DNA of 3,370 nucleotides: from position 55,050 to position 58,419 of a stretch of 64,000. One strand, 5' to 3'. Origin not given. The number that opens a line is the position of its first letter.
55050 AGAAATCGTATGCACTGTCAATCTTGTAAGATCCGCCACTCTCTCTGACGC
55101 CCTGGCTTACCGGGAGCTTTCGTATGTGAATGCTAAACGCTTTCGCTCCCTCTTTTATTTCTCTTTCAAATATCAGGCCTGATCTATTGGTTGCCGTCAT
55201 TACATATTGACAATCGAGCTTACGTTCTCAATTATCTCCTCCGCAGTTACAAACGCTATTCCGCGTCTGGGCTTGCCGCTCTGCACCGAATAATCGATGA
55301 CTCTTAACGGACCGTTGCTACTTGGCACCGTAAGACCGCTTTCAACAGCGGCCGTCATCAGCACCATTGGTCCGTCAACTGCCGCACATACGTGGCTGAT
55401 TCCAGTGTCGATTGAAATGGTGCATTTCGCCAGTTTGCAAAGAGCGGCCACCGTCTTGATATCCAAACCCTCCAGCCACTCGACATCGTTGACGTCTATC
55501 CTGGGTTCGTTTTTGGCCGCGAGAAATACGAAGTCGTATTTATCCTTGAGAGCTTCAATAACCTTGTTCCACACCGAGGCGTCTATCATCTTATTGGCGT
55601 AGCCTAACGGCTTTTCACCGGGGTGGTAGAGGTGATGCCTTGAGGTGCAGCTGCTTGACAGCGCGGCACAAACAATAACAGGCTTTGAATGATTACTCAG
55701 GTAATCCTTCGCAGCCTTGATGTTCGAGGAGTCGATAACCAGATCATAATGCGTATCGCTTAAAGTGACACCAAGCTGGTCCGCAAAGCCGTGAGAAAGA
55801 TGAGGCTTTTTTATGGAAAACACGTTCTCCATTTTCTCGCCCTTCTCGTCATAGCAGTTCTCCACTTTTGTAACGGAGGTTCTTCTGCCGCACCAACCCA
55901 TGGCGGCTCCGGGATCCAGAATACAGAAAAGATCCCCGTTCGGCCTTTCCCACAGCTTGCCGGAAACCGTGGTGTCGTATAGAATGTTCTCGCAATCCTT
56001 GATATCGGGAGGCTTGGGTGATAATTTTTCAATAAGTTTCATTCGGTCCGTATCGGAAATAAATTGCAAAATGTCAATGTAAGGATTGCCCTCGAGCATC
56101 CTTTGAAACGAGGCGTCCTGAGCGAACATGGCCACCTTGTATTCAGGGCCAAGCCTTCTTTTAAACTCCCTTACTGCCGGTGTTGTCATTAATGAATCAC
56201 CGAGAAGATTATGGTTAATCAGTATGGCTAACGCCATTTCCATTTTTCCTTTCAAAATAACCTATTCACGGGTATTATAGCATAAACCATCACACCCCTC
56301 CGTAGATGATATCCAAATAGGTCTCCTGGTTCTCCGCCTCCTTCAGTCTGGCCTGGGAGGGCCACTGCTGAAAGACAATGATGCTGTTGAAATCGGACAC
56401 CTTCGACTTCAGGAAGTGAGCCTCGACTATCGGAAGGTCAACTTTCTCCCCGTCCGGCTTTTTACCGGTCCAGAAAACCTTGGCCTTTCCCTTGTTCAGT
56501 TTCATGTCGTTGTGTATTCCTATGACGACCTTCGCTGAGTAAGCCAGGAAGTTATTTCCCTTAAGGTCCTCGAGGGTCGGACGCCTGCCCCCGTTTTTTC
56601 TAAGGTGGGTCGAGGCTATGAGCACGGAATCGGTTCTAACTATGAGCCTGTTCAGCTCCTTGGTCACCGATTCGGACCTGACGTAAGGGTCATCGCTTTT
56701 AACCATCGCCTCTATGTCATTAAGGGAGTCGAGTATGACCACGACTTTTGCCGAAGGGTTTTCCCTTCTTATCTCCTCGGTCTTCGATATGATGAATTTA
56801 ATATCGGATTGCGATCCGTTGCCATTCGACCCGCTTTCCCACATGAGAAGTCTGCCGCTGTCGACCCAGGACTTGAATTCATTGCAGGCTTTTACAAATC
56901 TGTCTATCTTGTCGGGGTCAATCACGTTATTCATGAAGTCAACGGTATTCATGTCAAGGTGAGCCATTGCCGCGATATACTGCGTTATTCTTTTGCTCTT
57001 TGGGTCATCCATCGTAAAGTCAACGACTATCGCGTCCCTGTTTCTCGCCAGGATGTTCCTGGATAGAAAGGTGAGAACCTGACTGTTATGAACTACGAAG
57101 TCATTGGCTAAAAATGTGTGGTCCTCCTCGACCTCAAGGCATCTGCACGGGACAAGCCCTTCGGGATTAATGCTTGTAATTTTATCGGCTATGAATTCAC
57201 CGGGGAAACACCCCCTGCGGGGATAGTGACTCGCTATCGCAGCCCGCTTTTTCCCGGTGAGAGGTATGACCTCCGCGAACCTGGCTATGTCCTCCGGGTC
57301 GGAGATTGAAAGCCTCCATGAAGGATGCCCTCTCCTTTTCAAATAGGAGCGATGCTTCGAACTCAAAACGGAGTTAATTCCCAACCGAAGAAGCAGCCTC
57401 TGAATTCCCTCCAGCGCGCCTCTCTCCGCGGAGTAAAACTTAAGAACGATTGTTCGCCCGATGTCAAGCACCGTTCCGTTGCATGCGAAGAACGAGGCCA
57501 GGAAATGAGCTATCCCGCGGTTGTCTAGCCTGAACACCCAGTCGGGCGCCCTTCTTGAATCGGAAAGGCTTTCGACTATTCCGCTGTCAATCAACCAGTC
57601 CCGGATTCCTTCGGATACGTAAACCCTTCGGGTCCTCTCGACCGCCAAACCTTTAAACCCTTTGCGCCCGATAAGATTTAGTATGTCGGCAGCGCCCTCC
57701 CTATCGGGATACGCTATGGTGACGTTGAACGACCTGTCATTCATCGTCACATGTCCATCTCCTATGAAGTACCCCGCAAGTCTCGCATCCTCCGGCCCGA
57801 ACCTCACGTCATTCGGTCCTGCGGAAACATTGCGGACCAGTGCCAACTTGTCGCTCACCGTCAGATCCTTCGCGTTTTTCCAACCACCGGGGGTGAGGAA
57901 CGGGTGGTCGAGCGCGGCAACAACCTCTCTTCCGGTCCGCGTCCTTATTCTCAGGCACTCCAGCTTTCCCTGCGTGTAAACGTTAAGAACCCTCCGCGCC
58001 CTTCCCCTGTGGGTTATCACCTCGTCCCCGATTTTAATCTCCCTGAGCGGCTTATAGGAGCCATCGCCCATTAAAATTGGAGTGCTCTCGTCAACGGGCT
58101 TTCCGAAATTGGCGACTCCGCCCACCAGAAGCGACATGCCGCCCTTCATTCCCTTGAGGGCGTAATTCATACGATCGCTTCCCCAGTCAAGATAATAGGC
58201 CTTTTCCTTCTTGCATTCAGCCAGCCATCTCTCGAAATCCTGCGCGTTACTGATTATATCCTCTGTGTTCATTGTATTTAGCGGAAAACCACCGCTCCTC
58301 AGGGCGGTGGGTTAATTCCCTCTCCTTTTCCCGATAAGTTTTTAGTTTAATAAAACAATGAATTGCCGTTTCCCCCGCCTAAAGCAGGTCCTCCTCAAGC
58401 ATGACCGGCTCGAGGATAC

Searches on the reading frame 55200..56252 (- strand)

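Call 54: search_protein_families(library=phrogs, proteins=[window:55200-56252:-], max_evalue=0.01)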
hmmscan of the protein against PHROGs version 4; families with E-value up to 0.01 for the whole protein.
window:55200-56252:- (350 aa): 0 families

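Call 55: search_protein_families(library=pfam, proteins=[window:55200-56252:-], max_evalue=0.1)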
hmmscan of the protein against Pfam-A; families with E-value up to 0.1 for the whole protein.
window:55200-56252:- (350 aa): 1 family
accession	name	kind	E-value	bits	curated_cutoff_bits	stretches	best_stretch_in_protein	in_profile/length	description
PF01075.23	Glyco_transf_9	-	2.3e-06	27.6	22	1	219-298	117-207/247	Glycosyltransferase family 9 (heptosyltransferase)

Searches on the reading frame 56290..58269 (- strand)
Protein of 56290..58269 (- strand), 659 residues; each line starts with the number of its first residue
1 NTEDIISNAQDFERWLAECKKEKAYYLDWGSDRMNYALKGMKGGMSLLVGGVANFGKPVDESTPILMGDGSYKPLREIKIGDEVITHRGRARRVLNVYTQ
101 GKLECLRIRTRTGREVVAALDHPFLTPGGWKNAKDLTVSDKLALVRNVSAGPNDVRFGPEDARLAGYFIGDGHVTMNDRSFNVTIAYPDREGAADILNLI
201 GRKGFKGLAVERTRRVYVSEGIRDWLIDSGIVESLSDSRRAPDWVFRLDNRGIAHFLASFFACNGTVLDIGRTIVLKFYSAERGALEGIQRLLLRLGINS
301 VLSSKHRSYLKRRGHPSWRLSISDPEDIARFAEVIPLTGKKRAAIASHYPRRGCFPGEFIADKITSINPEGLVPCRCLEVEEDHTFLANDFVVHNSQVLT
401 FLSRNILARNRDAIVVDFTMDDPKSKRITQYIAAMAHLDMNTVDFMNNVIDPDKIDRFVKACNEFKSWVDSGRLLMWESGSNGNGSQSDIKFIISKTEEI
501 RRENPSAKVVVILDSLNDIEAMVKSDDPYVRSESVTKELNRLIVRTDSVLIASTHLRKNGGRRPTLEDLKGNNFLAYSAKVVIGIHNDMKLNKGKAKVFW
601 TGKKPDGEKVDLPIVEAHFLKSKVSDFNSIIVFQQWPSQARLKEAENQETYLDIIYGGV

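Call 12: search_protein_families(library=phrogs, proteins=[window:56290-58269:-], max_evalue=0.001)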
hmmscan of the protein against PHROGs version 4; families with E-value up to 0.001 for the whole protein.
window:56290-58269:- (659 aa): 6 families
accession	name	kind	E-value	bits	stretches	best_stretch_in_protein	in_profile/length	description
phrog_30356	-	DNA, RNA and nucleotide metabolism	1.4e-11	44.3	1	69-306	395-638/823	helicase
phrog_19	-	DNA, RNA and nucleotide metabolism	4.3e-11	43.4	1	427-649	396-584/621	DnaB-like replicative helicase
phrog_243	-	DNA, RNA and nucleotide metabolism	3.4e-10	40.3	1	487-596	122-234/273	DnaB-like replicative helicase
phrog_239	-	DNA, RNA and nucleotide metabolism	1.9e-08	34.7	1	457-588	428-556/801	DNA primase/helicase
phrog_19299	-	head and packaging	1.1e-05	25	1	44-122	18-95/702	terminase large subunit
phrog_36001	-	unknown function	0.00064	19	0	72-148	110-196/715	-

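Call 55: search_protein_families(library=pfam, proteins=[window:56290-58269:-], max_evalue=0.1)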
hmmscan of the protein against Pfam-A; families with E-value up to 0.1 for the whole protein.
window:56290-58269:- (659 aa): 8 families
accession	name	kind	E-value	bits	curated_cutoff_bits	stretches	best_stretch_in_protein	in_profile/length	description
PF14528.11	LAGLIDADG_3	-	6.8e-18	65.1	22.5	2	253-335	3-81/82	LAGLIDADG-like domain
PF14890.11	Intein_splicing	-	8.3e-10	39.1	35.8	1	94-395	38-155/155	Intein splicing domain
PF05203.21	Hom_end_hint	-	2.4e-05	24.9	32.1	1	61-98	4-41/228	Hom_end-associated Hint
PF07591.16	PT-HINT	-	0.0023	18.6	27.7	1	71-142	7-87/137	Pretoxin HINT domain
PF14527.11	LAGLIDADG_WhiA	-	0.013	16.1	23.2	0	163-215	4-56/93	WhiA LAGLIDADG-like domain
PF18545.6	HalOD1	-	0.048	14.2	26.3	0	421-461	2-42/74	Halobacterial output domain 1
PF14323.11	GxGYxYP_C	-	0.048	13.9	27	0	428-521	89-185/242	GxGYxYP putative glycoside hydrolase C-terminal domain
PF13481.12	AAA_25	-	0.087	12.9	27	0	385-560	47-194/195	AAA domain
